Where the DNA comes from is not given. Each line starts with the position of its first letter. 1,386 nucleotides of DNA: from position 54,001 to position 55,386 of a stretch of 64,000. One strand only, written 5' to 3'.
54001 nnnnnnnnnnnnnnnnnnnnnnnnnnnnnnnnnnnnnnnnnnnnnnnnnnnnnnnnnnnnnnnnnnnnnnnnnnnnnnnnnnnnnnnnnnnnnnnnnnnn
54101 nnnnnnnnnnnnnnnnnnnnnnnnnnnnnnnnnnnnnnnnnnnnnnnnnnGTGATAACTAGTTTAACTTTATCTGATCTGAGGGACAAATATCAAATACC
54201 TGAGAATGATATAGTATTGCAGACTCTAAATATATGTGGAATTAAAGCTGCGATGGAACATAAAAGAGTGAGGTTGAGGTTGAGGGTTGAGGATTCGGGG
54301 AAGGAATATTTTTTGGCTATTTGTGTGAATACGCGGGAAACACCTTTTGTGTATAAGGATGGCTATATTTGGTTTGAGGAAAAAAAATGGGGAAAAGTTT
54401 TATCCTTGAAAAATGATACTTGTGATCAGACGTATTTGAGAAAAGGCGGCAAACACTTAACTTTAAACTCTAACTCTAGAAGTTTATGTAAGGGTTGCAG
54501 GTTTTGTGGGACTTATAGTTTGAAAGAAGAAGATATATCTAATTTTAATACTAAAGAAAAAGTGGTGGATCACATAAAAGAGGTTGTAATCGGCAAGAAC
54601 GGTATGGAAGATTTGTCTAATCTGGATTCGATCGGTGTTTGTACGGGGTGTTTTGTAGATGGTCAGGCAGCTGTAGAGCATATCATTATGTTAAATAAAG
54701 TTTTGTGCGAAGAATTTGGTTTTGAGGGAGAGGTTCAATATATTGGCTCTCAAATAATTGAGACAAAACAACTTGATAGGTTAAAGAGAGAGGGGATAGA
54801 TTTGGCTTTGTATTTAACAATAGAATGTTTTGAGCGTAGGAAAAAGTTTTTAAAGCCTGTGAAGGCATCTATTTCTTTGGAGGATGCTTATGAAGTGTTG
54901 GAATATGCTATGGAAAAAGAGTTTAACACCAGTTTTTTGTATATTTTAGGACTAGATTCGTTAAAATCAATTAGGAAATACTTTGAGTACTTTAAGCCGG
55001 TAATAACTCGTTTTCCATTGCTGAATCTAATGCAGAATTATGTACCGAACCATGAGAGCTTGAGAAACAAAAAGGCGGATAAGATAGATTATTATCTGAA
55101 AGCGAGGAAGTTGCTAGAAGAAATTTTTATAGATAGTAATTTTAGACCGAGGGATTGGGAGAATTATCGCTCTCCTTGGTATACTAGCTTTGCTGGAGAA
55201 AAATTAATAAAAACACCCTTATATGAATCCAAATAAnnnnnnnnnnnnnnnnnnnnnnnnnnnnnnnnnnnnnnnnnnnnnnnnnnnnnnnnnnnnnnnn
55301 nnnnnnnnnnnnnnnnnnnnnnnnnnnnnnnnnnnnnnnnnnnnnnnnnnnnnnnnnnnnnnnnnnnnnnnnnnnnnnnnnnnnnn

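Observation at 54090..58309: AT-rich operon-like cluster: CxxCxxC protein, split ComD/ComE-like TPP decarboxylase, three SAM methyltransferases; candidate undescribed small-molecule pathway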

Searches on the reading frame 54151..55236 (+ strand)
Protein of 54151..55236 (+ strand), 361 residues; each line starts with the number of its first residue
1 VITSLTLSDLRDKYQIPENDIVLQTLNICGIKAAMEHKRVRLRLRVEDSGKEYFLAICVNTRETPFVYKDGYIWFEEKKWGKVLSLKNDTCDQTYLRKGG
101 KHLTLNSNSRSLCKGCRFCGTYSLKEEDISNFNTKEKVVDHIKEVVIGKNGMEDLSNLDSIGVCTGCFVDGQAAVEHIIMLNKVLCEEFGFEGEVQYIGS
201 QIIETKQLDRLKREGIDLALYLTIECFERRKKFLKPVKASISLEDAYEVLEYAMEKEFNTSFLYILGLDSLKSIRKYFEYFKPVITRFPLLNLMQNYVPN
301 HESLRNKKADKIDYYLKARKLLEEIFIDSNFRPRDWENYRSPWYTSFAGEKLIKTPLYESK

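Call 3: search_protein_families(library=pfam, proteins=[window:54151-55236:+], max_evalue=0.01)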
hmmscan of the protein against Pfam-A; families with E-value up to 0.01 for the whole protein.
window:54151-55236:+ (361 aa): 1 family
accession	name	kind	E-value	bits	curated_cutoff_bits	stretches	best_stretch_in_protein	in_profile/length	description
PF04055.27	Radical_SAM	-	3.9e-06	27.6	29.5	1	115-270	10-155/166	Radical SAM superfamily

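Call 4: search_protein_families(library=ncbifam, proteins=[window:54151-55236:+], max_evalue=0.01)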
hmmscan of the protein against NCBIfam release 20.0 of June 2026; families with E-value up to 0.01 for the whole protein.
window:54151-55236:+ (361 aa): 0 families

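Call 6: find_homologous_proteins(query=window:54151-55236:+)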
Query window:54151-55236:+ (361 aa): 134 proteins with E <= 0.001 among 2852 candidates; the best 120 are listed.
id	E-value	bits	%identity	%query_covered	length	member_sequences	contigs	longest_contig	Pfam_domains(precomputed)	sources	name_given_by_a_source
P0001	1.1e-242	823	100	100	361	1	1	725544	PF04055.28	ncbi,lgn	-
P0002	4.7e-102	360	48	95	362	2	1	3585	-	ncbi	-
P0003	2.2e-100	355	45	96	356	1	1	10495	PF04055.28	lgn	-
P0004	1.2e-99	352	48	94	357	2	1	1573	-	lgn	-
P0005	2.1e-98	348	47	96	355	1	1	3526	-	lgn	-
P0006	5.1e-98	347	47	96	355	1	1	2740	-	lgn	-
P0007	1.5e-97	345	47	98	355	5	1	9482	-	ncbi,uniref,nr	ncbi:MAG: hypothetical protein COS26_00115 [Candidatus Nealsonbacteria bacterium CG02_land_8_20_14_3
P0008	4.0e-97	344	44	96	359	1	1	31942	-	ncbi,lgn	-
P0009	2.4e-96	341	45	94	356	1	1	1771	-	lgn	-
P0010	5.8e-96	340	46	98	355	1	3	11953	-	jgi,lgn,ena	-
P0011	7.6e-96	340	45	95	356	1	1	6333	-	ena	-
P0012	2.1e-95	338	46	95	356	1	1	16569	-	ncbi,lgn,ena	-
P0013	1.2e-94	336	45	95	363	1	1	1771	-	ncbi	-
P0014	1.2e-93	332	45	95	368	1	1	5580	-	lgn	-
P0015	1.6e-93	332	46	98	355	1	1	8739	-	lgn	-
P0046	4.2e-80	288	40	95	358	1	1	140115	-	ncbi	ncbi:MAG: hypothetical protein QW423_00340 [Candidatus Aenigmatarchaeota archaeon]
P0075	4.3e-74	268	40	96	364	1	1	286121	-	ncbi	-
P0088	4.9e-70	255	40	96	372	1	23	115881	-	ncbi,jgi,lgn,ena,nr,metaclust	ncbi:hypothetical protein HOA59_02555 [archaeon]|jgi:hypothetical protein|nr:hypothetical protein [a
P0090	5.5e-70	255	39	95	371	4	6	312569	PF04055.28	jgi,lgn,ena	-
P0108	3.5e-66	242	37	92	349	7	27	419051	-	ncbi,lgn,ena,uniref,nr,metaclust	ncbi:hypothetical protein [Treponema lecithinolyticum]|uniref:Radical SAM domain protein n=1 Tax=Tre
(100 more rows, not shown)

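Call 7: find_encoding_contigs(protein=P0108, flank=10000, max_places=3)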
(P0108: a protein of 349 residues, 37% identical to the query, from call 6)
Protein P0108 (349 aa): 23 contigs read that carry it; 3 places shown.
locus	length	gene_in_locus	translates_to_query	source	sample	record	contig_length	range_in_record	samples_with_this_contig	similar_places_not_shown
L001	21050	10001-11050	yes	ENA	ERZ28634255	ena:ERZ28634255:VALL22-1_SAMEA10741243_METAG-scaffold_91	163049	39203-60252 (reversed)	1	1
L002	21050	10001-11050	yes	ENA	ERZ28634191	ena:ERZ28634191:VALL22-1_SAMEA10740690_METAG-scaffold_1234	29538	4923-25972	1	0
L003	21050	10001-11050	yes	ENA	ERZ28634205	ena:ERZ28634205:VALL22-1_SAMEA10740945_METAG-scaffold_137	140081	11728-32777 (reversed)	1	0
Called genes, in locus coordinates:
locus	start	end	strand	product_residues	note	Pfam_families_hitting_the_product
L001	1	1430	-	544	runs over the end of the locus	PF05524:PEP-utilisers_N, PF00391:PEP-utilizers, PF02896:PEP-utilizers_C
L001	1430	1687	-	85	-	PF00381:PTS-HPr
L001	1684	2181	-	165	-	PF00358:PTS_EIIA_1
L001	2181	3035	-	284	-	PF03123:CAT_RBD, PF00874:PRD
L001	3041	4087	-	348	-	PF19200:MupG_N, PF05913:MupG_C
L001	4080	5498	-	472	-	PF00367:PTS_EIIB, PF02378:PTS_EIIC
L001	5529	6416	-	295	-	PF13580:SIS_2, PF22198:GKRP_SIS_2 (weak), PF22645:GKRP_SIS_N, PF01380:SIS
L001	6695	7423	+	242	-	PF07171:MlrC_C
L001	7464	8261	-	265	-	PF12844:HTH_19, PF13560:HTH_31, PF01381:HTH_3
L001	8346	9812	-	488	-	PF01120:Alpha_L_fucos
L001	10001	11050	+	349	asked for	-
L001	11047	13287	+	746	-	PF09364:XFP_N, PF03894:XFP, PF09363:XFP_C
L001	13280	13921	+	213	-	PF00702:Hydrolase, PF13419:HAD_2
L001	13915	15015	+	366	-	-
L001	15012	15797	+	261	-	-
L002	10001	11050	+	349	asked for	-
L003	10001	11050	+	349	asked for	-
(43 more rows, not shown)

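Call 8: find_encoding_contigs(protein=P0046, flank=10000, max_places=2)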
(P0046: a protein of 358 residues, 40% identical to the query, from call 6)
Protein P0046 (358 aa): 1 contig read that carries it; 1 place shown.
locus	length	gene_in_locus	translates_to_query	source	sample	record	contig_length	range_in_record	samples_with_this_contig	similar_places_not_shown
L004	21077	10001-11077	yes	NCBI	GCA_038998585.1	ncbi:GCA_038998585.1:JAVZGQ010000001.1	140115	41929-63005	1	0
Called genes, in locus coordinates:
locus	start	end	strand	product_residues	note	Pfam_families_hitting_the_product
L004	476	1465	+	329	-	PF04055:Radical_SAM, PF19238:Radical_SAM_2 (weak)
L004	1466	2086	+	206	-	PF01555:N6_N4_Mtase (faint), PF01170:UPF0020, PF05175:MTS, PF03602:Cons_hypoth95 (weak), PF06325:PrmA, PF13847:Methyltransf_31, PF08241:Methyltransf_11 (faint), PF13649:Methyltransf_25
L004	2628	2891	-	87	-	PF16325:Peptidase_U32_C (weak)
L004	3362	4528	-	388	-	PF00091:Tubulin, PF12327:FtsZ_C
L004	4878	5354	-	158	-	-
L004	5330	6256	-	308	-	PF17125:Methyltr_RsmF_N, PF22458:RsmF-B_ferredox (weak), PF01189:Methyltr_RsmB-F, PF13847:Methyltransf_31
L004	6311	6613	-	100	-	-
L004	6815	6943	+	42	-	-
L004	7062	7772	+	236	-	PF05724:TPMT (faint), PF01209:Ubie_methyltran, PF13489:Methyltransf_23, PF13847:Methyltransf_31, PF08241:Methyltransf_11, PF08242:Methyltransf_12, PF13649:Methyltransf_25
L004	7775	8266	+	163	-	PF02776:TPP_enzyme_N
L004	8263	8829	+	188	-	PF02775:TPP_enzyme_C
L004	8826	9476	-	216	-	PF02353:CMAS (weak), PF03848:TehB, PF13489:Methyltransf_23, PF05175:MTS, PF13847:Methyltransf_31, PF08241:Methyltransf_11, PF08242:Methyltransf_12, PF13649:Methyltransf_25, +1 more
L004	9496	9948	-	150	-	-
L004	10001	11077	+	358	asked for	-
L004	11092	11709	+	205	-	-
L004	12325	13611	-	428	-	PF01336:tRNA_anti-codon, PF00152:tRNA-synt_2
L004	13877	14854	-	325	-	PF00152:tRNA-synt_2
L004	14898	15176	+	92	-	PF01037:AsnC_trans_reg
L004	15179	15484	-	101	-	PF05239:PRC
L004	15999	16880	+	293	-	-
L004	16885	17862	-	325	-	-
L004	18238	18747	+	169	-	PF08123:DOT1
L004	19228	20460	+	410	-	PF02308:MgtC, PF13194:DUF4010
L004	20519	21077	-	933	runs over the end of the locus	PF00270:DEAD, PF04851:ResIII, PF00271:Helicase_C, PF19306:WHD_Lhr, PF08494:DEAD_assoc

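Call 9: find_encoding_contigs(protein=P0088, flank=8000, max_places=3)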
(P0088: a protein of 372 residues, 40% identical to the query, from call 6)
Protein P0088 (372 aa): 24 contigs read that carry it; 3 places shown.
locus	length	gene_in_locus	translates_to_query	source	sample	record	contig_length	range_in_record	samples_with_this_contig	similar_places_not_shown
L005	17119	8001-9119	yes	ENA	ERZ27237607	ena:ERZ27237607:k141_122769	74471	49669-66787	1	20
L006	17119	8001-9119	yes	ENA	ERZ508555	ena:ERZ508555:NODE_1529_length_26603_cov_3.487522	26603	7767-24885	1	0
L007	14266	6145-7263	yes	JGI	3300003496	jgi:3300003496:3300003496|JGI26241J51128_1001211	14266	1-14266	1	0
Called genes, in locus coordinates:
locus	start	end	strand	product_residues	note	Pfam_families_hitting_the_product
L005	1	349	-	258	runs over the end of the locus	-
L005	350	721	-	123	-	-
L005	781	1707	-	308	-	PF08271:Zn_Ribbon_TF, PF00134:Cyclin_N (faint), PF00382:TFIIB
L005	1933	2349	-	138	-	-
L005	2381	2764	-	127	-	PF01201:Ribosomal_S8e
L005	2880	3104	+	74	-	PF01423:LSM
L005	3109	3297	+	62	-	PF01907:Ribosomal_L37e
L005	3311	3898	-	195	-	PF02163:Peptidase_M50 (faint)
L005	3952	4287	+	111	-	-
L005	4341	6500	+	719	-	PF00009:GTP_EFTU, PF22042:EF-G_D2, PF03144:GTP_EFTU_D2, PF14492:EFG_III, PF03764:EFG_IV, PF00679:EFG_C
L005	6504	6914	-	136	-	PF02681:DUF212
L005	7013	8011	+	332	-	-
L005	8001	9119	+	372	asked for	-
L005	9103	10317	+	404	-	PF02775:TPP_enzyme_C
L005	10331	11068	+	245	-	-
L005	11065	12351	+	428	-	PF02310:B12-binding, PF04055:Radical_SAM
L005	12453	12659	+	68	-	-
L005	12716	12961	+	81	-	-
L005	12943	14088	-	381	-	PF00438:S-AdoMet_synt_N, PF02772:S-AdoMet_synt_M, PF02773:S-AdoMet_synt_C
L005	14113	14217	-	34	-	-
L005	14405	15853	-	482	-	PF11074:DUF2779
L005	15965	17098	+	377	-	-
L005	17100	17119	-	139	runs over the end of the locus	-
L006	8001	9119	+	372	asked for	-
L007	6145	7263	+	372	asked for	-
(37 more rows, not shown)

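Call 10: find_encoding_contigs(protein=P0090, flank=8000, max_places=2)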
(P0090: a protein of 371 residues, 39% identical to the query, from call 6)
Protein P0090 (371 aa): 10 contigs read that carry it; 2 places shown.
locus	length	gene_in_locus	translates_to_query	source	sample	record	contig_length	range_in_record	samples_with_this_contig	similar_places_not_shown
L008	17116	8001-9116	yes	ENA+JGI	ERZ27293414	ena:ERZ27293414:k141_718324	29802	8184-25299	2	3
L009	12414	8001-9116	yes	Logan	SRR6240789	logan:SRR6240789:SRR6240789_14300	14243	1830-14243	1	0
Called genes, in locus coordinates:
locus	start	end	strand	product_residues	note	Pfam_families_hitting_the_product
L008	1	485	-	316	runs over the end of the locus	PF00579:tRNA-synt_1b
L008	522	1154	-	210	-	PF00990:GGDEF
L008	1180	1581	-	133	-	PF01252:Peptidase_A8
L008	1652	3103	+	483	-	-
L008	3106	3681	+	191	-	-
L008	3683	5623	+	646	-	PF01261:AP_endonuc_2 (weak)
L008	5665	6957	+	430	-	PF02310:B12-binding, PF04055:Radical_SAM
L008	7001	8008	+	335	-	-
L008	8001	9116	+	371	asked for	PF04055:Radical_SAM (faint)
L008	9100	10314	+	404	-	PF02776:TPP_enzyme_N (weak), PF02775:TPP_enzyme_C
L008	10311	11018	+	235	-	PF00702:Hydrolase (weak), PF13419:HAD_2 (weak)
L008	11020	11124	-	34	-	-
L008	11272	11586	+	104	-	-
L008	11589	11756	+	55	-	-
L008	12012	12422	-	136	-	PF11969:DcpS_C, PF01230:HIT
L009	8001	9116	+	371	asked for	PF04055:Radical_SAM (faint)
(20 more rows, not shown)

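Call 11: find_encoding_contigs(protein=P0075, flank=8000, max_places=2)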
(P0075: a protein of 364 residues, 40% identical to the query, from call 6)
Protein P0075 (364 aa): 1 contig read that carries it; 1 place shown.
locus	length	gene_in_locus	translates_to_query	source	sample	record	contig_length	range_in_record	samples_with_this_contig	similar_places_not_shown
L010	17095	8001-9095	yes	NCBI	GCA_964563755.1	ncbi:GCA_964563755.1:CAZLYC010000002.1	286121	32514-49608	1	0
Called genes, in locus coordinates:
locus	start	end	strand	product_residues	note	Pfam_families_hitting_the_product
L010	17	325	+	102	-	PF00338:Ribosomal_S10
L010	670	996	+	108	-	-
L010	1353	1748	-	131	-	PF11969:DcpS_C, PF01230:HIT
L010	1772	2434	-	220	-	PF00702:Hydrolase, PF12710:HAD (faint), PF13419:HAD_2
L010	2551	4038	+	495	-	PF00069:Pkinase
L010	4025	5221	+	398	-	PF00069:Pkinase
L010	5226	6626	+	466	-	PF00069:Pkinase, PF07714:PK_Tyr_Ser-Thr (faint)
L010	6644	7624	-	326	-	PF04014:MazE_antitoxin (weak)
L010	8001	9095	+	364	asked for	-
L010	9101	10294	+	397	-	PF02775:TPP_enzyme_C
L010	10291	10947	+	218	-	PF03848:TehB, PF13489:Methyltransf_23, PF07021:MetW, PF13847:Methyltransf_31, PF08241:Methyltransf_11, PF08242:Methyltransf_12, PF13649:Methyltransf_25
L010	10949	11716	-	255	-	PF01738:DLH, PF02129:Peptidase_S15 (weak), PF20434:BD-FAE, PF00561:Abhydrolase_1, PF12146:Hydrolase_4, PF12697:Abhydrolase_6, PF00326:Peptidase_S9, PF07859:Abhydrolase_3 (weak), +3 more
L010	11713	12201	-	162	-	PF03891:DUF333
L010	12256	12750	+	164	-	PF01467:CTP_transf_like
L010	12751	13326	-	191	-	PF01725:Ham1p_like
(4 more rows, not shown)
